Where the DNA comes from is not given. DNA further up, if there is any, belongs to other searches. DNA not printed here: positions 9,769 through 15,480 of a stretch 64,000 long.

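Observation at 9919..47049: Two diverged, convergent copies of a three-gene giant-protein cassette that I cannot assign to any known system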

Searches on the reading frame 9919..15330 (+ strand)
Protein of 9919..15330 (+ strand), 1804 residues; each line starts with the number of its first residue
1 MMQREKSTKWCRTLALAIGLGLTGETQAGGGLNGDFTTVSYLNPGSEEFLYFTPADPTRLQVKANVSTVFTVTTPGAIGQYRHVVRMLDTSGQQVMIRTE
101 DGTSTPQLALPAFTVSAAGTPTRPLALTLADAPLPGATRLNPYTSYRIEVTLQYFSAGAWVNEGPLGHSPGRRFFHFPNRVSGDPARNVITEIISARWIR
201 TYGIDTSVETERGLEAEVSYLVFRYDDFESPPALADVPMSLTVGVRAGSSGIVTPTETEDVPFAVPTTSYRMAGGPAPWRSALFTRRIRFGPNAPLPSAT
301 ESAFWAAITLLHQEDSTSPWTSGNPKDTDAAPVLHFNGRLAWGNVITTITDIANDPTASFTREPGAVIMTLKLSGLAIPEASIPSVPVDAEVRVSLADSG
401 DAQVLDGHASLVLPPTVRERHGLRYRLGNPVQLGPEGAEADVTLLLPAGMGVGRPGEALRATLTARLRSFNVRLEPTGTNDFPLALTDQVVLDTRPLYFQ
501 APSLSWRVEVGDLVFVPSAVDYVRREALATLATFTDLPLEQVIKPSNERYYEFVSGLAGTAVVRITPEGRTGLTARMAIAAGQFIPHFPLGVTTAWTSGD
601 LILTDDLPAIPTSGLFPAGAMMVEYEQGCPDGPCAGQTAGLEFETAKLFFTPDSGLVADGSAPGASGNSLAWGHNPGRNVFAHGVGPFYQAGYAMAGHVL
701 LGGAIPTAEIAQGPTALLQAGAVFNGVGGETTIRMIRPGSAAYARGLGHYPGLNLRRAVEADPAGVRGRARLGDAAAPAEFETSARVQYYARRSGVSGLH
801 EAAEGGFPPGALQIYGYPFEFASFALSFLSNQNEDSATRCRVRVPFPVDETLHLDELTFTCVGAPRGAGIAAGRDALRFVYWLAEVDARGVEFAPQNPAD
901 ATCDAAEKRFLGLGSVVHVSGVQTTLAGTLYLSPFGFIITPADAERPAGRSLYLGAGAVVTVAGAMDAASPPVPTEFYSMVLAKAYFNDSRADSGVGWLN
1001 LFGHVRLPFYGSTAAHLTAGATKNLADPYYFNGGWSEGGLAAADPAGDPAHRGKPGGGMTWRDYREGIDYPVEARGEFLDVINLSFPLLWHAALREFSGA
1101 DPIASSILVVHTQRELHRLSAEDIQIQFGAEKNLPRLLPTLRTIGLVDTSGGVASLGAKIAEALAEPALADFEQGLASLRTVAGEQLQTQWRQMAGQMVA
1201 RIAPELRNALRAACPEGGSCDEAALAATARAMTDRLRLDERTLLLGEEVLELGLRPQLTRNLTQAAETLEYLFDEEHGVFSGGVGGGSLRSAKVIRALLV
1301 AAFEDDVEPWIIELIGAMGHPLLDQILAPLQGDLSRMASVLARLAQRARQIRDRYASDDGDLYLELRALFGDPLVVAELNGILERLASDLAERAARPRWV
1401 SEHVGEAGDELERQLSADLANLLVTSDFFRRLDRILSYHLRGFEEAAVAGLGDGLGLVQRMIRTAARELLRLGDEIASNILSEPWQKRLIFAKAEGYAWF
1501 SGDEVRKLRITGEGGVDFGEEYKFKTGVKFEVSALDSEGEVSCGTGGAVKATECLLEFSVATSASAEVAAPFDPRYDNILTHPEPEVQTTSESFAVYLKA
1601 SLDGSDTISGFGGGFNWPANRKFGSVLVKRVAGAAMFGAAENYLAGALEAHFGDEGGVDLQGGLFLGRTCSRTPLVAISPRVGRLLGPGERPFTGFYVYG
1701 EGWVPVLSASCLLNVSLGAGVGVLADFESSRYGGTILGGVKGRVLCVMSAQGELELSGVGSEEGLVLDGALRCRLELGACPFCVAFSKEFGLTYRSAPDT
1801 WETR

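Call 3: search_protein_families(library=pfam, proteins=[window:9919-15330:+], max_evalue=0.01)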
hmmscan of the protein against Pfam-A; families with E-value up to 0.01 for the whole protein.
window:9919-15330:+ (1804 aa): 0 families

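Call 10: search_protein_families(library=ncbifam, proteins=[window:9919-15330:+], max_evalue=0.1)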
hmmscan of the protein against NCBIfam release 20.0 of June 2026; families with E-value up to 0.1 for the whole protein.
window:9919-15330:+ (1804 aa): 0 families

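Call 15: search_solved_structures(query=window:9919-15330:+, max_evalue=1)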
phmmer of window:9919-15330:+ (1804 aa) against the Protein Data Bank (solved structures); distinct sequences matched with E-value up to 1: 4.
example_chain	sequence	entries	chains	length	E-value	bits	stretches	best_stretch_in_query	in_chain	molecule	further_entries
8dpu_B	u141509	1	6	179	0.051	14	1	1334-1433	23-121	Interleukin-11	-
4mhl_A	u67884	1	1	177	0.057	13.8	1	1335-1433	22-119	Interleukin-11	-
8dpv_A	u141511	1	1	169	0.066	13.6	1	1336-1433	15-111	Interleukin-11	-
6o4o_A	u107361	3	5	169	0.067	13.6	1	1336-1433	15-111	Interleukin-11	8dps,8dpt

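Call 37: find_homologous_proteins(query=window:9919-15330:+)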
Query window:9919-15330:+ (1804 aa): 5 proteins with E <= 0.001 among 8000 candidates.
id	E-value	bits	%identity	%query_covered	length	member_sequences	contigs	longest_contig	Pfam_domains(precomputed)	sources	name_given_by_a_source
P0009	0.0e+0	3730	91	100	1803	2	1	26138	-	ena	-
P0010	0.0e+0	1865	50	99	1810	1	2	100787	-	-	-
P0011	0.0e+0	1744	49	99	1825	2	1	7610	-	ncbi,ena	-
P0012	0.0e+0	1433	43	99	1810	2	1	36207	-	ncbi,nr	ncbi:MAG: hypothetical protein HYR88_00240 [Verrucomicrobia bacterium]|nr:hypothetical protein [Verr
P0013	1.9e-9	54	27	24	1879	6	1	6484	-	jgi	jgi:hypothetical protein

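Call 49: find_homologous_proteins(query=A4, max_evalue=0.001)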
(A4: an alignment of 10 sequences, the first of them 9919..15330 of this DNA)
Query A4 (10 sequences) (1804 aa, profile of the alignment): 5 proteins with E <= 0.001 among 8000 candidates.
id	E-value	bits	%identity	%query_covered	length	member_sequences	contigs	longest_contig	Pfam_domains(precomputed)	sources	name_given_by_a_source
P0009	0.0e+0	1944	91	100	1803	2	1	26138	-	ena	-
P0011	0.0e+0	1586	49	99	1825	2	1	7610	-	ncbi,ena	-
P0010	0.0e+0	1490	50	99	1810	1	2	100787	-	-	-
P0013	1.1e-60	223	27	24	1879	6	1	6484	-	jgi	jgi:hypothetical protein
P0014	4.7e-37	145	28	8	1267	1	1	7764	-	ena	-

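Call 50: search_solved_structures(query=A3, max_evalue=10, show_alignments=2)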
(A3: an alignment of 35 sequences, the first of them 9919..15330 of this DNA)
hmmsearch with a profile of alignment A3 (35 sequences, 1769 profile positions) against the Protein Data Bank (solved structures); distinct sequences matched with E-value up to 10: 211 (the best 60 are shown).
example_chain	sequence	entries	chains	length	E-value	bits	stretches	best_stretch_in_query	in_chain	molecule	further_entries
9hx4_F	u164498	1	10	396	9.2e-05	23.1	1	1221-1468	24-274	Apolipoprotein A-IV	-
2l7b_A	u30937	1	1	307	0.00013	22.6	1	1162-1391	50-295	Apolipoprotein E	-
2lem_A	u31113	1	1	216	0.00016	22.3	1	1305-1387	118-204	Apolipoprotein A-I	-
3s84_A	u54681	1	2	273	0.0011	19.6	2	1235-1390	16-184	Apolipoprotein A-IV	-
13hr_I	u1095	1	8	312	0.0015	19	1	1262-1379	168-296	Mce/MlaD domain-containing protein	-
8qae_A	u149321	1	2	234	0.0015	19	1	1207-1383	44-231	sc-apCC-6-SLLA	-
1av1_A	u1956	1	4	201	0.0016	19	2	1308-1394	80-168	APOLIPOPROTEIN A-I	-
4v6m_A0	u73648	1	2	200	0.0017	18.9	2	1308-1394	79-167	Apolipoprotein A-I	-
6pts_A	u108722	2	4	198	0.0018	18.9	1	1335-1400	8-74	Apolipoprotein A-I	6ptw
7zr2_A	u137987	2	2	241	0.0018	18.9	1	1168-1382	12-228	Spike protein S2',Chimeric protein mimic of SARS-CoV-2 Spike HR1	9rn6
2msc_A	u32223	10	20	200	0.0018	18.8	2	1309-1394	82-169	Apolipoprotein A-I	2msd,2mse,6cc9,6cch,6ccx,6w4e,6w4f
2nrj_A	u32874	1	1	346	0.0019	18.7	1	1199-1404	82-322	Hbl B protein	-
6clz_B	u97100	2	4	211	0.0022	18.5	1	1247-1394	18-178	Apolipoprotein A-I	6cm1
4tql_A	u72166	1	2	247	0.0025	18.3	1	1200-1410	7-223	Three helix bundle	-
3k2s_A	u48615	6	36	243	0.0027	18.3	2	1308-1394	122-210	Apolipoprotein A-I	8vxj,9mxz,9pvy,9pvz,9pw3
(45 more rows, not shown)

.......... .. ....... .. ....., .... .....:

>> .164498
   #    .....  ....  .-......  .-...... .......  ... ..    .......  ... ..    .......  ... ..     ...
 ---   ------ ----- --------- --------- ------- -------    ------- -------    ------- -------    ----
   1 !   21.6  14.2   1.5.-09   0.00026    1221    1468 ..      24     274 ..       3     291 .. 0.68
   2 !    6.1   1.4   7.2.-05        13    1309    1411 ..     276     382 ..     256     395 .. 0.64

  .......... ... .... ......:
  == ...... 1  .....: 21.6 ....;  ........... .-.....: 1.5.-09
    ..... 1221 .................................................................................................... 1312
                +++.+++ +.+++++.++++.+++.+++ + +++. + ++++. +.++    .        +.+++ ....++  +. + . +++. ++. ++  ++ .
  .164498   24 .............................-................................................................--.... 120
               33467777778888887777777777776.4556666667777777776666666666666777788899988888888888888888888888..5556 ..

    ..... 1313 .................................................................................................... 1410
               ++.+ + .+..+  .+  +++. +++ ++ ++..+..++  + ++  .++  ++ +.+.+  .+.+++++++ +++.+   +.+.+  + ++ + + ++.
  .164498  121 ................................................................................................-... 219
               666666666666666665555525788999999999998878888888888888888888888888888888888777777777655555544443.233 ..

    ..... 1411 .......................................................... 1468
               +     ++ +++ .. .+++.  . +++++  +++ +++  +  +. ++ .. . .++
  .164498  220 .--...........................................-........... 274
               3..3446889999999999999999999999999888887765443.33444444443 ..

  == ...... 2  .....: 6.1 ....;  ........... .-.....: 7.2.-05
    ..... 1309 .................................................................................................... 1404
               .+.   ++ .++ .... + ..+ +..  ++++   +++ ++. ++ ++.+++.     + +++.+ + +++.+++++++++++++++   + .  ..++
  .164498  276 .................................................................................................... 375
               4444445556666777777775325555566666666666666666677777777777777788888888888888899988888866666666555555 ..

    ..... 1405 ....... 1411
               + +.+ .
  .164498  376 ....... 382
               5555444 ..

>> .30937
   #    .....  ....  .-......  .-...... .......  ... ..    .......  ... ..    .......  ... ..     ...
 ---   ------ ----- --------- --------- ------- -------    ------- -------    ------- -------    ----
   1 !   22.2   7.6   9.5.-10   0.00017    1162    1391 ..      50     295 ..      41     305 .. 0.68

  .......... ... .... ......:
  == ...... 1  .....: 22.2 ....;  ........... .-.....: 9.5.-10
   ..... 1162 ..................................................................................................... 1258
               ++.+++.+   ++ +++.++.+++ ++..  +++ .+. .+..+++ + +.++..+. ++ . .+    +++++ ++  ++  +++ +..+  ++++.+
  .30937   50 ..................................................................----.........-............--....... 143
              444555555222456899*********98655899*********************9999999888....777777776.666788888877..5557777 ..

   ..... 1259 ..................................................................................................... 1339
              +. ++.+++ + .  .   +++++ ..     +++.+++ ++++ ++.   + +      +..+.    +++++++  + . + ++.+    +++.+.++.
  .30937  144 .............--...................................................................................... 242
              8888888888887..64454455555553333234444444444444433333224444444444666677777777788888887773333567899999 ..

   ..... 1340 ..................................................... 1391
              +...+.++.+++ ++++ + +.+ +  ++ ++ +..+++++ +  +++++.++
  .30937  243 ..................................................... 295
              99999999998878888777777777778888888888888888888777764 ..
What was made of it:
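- A weak Hbl B sequence hit also appears (call 50).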

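Call 57: find_encoding_contigs(protein=P0013, flank=10000, max_places=4)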
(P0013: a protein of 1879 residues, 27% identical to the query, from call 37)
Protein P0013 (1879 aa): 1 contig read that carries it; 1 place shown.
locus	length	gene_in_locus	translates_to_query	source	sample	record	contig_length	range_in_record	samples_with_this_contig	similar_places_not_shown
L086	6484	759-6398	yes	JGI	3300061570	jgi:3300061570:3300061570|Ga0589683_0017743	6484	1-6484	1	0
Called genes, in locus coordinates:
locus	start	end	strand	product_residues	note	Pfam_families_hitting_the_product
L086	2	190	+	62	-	?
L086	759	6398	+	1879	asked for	-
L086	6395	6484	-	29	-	?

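Call 58: find_encoding_contigs(protein=P0014, flank=10000, max_places=4)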
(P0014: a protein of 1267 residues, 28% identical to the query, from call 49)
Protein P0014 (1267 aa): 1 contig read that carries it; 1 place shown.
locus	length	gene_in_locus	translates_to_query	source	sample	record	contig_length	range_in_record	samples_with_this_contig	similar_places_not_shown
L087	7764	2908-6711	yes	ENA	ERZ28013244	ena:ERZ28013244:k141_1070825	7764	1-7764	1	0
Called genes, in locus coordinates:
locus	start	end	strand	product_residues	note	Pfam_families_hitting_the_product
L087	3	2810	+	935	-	?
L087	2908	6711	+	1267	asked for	-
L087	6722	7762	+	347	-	?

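Call 84: list_cluster_members(proteins=[P0012, P0015, P0016, P0017, P0018, P0020, P0021, P0022, P0005, P0007])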
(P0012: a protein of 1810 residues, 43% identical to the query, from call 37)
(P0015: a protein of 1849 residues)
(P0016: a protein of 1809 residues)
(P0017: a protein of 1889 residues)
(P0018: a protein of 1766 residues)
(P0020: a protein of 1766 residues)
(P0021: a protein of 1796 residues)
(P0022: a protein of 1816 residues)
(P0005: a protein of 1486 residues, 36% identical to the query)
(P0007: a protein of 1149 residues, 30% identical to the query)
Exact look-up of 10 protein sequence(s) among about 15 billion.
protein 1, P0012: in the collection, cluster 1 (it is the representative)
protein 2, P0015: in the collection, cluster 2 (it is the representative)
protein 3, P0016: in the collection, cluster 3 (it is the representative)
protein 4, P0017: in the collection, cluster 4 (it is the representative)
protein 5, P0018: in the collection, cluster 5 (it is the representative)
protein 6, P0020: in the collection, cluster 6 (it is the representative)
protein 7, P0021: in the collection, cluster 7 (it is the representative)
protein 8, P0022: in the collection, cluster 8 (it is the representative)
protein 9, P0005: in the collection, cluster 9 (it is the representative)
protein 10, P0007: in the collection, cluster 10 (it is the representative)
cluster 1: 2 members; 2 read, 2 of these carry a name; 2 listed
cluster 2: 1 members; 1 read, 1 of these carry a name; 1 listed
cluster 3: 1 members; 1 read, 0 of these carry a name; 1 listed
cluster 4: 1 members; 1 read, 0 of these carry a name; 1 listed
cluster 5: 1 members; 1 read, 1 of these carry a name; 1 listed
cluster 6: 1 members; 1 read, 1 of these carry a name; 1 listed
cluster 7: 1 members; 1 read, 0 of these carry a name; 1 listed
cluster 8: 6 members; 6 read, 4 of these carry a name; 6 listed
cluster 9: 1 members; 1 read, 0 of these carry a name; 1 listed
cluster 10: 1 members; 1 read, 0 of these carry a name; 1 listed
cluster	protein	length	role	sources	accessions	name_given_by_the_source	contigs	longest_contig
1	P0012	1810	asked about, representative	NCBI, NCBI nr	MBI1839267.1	MAG: hypothetical protein HYR88_00240 [Verrucomicrobia bacterium] | hypothetical protein [Verrucomicrobiota bacterium]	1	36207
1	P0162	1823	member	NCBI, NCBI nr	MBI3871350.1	MAG: hypothetical protein HY299_22690 [Verrucomicrobia bacterium] | hypothetical protein [Verrucomicrobiota bacterium]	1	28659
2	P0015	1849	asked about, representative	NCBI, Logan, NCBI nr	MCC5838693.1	MAG: hypothetical protein JJT96_01105 [Opitutales bacterium] | hypothetical protein [Opitutales bacterium]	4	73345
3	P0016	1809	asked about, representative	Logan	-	-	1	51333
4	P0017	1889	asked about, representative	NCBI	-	-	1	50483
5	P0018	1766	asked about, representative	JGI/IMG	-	hypothetical protein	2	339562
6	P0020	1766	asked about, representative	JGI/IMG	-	hypothetical protein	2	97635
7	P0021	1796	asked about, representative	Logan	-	-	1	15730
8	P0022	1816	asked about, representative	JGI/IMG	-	hypothetical protein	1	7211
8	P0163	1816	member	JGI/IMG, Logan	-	hypothetical protein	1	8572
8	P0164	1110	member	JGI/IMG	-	hypothetical protein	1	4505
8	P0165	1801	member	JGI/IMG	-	hypothetical protein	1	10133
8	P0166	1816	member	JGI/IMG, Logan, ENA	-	-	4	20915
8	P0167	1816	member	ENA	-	-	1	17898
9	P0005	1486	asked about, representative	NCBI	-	-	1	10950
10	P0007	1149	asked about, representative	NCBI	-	-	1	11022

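Call 87: search_protein_families(library=phrogs, proteins=[window:9919-15330:+], max_evalue=0.01)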
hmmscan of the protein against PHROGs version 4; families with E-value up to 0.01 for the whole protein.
window:9919-15330:+ (1804 aa): 0 families
